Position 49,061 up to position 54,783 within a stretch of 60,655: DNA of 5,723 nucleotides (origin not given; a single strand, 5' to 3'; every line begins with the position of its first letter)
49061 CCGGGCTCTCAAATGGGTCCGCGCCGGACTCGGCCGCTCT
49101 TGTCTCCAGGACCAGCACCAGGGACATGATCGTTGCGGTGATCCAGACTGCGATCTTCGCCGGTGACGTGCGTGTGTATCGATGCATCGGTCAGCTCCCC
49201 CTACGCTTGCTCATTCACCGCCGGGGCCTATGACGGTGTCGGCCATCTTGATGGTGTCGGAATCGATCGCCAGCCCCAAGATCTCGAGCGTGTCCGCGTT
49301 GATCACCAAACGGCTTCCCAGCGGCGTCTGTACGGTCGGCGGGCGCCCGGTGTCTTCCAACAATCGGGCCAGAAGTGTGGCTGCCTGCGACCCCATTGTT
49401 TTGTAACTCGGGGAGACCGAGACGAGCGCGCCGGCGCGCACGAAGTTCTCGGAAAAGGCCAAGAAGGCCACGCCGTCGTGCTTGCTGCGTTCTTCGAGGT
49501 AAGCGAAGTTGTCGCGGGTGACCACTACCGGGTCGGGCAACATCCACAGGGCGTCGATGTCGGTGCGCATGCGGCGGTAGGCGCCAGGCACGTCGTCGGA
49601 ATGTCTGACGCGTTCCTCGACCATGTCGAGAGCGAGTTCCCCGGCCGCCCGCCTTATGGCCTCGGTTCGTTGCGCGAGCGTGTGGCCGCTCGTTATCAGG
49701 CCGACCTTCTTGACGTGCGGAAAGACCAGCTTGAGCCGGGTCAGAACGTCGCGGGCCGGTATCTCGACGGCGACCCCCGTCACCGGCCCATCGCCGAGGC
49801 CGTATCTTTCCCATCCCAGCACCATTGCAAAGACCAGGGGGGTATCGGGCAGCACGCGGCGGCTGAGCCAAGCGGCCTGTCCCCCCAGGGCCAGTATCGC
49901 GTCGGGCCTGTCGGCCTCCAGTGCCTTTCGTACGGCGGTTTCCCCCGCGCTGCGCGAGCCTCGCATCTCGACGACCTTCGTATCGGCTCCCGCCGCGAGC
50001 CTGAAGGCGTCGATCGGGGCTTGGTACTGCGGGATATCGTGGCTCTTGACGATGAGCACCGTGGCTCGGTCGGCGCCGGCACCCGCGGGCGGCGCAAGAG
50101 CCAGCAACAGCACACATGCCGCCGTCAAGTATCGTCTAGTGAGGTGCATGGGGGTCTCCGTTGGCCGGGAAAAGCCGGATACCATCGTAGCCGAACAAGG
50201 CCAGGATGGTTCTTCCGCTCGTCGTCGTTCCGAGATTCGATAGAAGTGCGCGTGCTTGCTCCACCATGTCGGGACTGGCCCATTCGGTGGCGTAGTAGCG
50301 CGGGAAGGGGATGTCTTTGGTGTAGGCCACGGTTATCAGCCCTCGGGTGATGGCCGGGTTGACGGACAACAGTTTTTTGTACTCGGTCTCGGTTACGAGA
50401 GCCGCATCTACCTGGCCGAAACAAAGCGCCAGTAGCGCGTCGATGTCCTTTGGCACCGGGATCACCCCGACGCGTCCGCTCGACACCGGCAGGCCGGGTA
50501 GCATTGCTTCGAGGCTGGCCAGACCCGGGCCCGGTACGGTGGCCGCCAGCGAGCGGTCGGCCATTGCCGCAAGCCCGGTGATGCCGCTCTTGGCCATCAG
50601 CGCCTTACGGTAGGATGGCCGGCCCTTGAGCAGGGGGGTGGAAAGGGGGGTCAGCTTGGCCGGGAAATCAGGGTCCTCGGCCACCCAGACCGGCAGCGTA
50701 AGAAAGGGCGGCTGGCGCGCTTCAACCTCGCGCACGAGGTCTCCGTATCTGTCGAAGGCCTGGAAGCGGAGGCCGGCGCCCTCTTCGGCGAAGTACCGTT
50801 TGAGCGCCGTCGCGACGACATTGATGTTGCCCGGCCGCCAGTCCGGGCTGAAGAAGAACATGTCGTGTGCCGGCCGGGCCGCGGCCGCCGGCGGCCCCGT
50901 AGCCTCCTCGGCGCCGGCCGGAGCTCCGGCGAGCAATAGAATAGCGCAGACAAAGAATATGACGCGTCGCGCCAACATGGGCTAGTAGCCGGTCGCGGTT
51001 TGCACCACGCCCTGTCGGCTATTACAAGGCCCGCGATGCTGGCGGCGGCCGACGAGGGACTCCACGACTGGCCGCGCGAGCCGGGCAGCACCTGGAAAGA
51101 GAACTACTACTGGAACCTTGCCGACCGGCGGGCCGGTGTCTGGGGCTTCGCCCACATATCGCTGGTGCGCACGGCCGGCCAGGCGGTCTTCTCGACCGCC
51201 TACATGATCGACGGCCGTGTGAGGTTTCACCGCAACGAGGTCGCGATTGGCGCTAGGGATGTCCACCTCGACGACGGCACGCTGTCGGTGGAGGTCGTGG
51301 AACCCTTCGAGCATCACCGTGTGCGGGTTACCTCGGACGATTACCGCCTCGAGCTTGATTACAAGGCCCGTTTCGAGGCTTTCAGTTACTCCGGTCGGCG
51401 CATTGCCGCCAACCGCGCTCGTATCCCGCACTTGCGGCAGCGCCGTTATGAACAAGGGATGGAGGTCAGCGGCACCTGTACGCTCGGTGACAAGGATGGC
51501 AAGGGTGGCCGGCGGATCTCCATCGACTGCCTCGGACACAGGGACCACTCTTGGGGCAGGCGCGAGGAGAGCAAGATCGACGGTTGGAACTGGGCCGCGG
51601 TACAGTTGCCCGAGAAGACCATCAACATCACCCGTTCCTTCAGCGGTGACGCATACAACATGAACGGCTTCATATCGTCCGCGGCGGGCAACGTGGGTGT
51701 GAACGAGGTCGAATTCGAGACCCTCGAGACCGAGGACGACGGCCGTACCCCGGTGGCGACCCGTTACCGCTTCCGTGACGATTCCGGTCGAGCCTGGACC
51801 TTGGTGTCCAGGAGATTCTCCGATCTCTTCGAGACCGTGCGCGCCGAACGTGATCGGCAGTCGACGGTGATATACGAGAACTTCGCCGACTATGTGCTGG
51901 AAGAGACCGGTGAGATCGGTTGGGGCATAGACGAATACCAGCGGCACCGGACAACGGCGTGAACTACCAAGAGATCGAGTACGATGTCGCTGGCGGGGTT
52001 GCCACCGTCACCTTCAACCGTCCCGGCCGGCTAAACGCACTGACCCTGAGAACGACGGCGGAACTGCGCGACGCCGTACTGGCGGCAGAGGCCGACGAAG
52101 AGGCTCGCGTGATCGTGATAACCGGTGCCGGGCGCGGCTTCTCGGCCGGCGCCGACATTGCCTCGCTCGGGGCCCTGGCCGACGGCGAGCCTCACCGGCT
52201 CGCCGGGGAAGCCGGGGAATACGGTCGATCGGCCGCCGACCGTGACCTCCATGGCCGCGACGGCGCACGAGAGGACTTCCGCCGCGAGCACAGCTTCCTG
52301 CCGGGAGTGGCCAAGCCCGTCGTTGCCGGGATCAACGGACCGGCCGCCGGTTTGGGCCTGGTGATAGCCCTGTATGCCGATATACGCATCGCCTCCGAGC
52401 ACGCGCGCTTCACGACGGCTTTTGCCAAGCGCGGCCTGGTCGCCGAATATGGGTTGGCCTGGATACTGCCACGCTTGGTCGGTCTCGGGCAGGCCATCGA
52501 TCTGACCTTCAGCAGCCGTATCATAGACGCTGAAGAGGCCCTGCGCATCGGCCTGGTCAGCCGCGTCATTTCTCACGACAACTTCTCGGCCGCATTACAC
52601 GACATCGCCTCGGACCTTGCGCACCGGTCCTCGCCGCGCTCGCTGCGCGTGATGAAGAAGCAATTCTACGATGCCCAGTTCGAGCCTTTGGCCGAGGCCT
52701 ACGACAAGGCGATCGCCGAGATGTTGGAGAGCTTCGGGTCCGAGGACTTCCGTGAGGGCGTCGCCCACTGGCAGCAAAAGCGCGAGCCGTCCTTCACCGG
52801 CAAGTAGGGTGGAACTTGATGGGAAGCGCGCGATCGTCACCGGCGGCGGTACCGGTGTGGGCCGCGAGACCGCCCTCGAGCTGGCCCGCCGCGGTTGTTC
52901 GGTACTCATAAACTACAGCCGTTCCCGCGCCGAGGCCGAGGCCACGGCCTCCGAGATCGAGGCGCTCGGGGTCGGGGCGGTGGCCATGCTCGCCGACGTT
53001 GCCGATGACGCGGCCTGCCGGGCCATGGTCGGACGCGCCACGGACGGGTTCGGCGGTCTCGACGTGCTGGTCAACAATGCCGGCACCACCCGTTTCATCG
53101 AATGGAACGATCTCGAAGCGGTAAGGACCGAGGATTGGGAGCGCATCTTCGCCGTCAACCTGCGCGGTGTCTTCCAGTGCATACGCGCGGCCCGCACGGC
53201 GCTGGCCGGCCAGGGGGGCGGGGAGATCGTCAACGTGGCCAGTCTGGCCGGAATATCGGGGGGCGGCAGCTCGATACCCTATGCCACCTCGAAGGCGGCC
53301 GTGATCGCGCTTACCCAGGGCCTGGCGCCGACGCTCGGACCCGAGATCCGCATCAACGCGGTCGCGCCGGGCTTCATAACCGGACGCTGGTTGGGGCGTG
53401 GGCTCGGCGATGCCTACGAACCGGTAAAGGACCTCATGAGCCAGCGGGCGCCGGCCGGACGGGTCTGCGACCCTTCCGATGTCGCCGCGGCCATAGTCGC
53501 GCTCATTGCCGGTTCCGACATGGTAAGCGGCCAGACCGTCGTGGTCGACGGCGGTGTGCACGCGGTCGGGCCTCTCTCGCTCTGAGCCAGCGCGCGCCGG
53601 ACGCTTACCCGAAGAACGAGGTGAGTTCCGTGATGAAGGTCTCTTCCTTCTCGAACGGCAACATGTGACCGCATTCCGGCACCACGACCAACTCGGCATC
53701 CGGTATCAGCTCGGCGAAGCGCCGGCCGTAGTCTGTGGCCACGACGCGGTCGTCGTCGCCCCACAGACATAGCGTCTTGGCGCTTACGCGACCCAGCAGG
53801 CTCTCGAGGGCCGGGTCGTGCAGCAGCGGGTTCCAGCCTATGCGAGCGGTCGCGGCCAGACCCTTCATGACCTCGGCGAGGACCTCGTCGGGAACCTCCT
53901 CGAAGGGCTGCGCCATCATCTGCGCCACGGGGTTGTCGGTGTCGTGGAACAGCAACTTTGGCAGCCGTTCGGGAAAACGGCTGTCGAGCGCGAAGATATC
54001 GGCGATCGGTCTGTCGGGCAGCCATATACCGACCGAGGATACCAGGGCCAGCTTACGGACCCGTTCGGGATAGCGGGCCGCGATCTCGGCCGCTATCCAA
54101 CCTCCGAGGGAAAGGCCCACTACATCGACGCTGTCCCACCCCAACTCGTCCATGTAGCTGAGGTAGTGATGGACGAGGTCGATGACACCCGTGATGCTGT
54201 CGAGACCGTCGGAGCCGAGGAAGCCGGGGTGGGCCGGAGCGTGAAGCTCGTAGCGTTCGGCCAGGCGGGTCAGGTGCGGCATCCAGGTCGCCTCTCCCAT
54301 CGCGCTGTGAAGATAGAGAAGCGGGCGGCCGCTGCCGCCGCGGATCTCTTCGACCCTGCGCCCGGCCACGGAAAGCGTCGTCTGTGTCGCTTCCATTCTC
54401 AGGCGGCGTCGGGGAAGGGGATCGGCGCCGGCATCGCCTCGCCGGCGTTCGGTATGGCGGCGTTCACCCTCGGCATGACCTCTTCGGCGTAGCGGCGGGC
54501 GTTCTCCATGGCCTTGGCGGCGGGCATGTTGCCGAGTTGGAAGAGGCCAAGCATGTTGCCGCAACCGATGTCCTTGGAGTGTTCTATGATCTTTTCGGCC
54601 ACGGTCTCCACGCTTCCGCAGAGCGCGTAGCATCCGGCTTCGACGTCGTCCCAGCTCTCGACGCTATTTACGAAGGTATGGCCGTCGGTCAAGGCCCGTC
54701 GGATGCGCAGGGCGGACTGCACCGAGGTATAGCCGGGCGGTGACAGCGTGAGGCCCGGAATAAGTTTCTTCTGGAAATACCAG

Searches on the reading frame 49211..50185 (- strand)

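Call 9: search_protein_families(library=pfam, proteins=[window:49211-50185:-], max_evalue=0.001)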
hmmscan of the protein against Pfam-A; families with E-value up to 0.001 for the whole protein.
window:49211-50185:- (324 aa): 2 families
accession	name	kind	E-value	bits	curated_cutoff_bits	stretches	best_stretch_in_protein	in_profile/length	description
PF04392.18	ABC_sub_bind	-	5.8e-21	75.4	25.9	1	84-318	51-292/293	ABC transporter substrate binding protein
PF13377.12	Peripla_BP_3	-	3.8e-07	30.8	26.5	1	160-294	11-162/167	Periplasmic binding protein-like domain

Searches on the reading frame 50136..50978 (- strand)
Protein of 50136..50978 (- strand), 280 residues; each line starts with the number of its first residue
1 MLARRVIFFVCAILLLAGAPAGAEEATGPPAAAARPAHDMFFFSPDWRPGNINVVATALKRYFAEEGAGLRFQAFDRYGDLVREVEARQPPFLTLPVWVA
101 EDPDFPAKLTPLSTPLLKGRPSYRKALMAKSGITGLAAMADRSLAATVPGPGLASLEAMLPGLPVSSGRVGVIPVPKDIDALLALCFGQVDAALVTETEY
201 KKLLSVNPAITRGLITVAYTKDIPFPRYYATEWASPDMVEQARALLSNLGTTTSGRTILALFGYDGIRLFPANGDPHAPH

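Call 9: search_protein_families(library=pfam, proteins=[window:50136-50978:-], max_evalue=0.001)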
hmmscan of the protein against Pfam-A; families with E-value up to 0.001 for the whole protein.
window:50136-50978:- (280 aa): 1 family
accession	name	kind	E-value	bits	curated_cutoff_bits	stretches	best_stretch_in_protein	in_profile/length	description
PF12974.12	Phosphonate-bd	-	2.8e-08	33.9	27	1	174-268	141-235/242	ABC transporter, phosphonate, periplasmic substrate-binding protein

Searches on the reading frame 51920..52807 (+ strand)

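Call 9: search_protein_families(library=pfam, proteins=[window:51920-52807:+], max_evalue=0.001)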
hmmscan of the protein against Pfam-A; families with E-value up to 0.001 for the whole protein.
window:51920-52807:+ (295 aa): 2 families
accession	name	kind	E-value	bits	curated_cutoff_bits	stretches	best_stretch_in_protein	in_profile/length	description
PF00378.25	ECH_1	-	5.5e-46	157.4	27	2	116-294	73-250/251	Enoyl-CoA hydratase/isomerase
PF16113.10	ECH_2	-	1.5e-28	100.7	27.2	1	28-231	2-186/335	Enoyl-CoA hydratase/isomerase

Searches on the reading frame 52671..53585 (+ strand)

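Call 117: search_protein_families(library=pfam, proteins=[window:52671-53585:+], max_evalue=0.001)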
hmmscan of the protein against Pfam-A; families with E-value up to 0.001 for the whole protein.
window:52671-53585:+ (304 aa): 4 families
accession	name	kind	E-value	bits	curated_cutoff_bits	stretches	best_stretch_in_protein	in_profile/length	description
PF13561.12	adh_short_C2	-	4.7e-52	177.3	27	1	61-297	6-236/236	Enoyl-(Acyl carrier protein) reductase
PF00106.31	adh_short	-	4.9e-50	170.2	26.6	1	52-237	1-183/195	short chain dehydrogenase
PF08659.16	KR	-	4.2e-14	53.3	22.6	1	55-215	4-160/180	KR domain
PF02882.25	THF_DHG_CYH_C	-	0.00033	20.4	27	0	45-102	30-88/160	Tetrahydrofolate dehydrogenase/cyclohydrolase, NAD(P)-binding domain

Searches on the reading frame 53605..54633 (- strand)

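Call 117: search_protein_families(library=pfam, proteins=[window:53605-54633:-], max_evalue=0.001)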
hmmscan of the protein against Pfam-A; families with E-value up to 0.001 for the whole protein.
window:53605-54633:- (342 aa): 4 families
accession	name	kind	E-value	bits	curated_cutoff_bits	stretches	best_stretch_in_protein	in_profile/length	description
PF00561.26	Abhydrolase_1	-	3.3e-21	76.5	25.8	1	116-329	18-244/245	alpha/beta hydrolase fold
PF12697.13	Abhydrolase_6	-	1.2e-16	62.5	26.3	1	114-330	11-211/217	Alpha/beta hydrolase family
PF12146.15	Hydrolase_4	-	8.1e-12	45.4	27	1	166-330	75-239/239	Serine aminopeptidase, S33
PF00975.26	Thioesterase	-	0.00046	20.9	26.4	1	104-207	2-106/226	Thioesterase domain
